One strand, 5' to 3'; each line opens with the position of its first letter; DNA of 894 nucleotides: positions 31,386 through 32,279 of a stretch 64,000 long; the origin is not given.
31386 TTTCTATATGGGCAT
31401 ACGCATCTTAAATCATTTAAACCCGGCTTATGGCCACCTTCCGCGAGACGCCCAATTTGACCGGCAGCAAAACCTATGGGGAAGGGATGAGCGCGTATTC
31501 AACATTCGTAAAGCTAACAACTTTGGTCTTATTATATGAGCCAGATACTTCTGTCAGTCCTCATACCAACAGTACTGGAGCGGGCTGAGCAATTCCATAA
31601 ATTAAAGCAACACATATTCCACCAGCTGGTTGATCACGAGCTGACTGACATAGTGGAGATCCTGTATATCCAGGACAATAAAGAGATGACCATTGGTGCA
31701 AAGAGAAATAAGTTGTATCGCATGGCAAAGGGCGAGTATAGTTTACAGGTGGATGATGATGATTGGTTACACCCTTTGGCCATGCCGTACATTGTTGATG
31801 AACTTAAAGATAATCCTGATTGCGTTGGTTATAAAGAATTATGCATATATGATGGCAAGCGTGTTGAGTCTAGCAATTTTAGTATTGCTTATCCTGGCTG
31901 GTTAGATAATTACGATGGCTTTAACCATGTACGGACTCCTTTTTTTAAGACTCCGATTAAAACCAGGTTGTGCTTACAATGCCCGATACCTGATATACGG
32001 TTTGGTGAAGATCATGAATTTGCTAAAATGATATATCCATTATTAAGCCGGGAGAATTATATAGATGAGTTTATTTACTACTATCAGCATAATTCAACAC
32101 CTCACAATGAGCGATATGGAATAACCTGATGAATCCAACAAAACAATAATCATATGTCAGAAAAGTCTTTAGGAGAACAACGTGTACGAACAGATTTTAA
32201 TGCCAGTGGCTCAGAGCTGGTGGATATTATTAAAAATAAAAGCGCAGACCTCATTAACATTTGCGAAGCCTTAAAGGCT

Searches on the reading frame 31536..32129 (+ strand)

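Call 42: search_protein_families(library=pfam, proteins=[window:31536-32129:+], max_evalue=0.01)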
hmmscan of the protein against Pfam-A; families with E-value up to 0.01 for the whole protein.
window:31536-32129:+ (197 aa): 1 family
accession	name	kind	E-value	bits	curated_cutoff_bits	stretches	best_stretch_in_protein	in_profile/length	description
PF00535.33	Glycos_transf_2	-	1.1e-05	25.9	23.3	1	42-100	55-114/168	Glycosyl transferase family 2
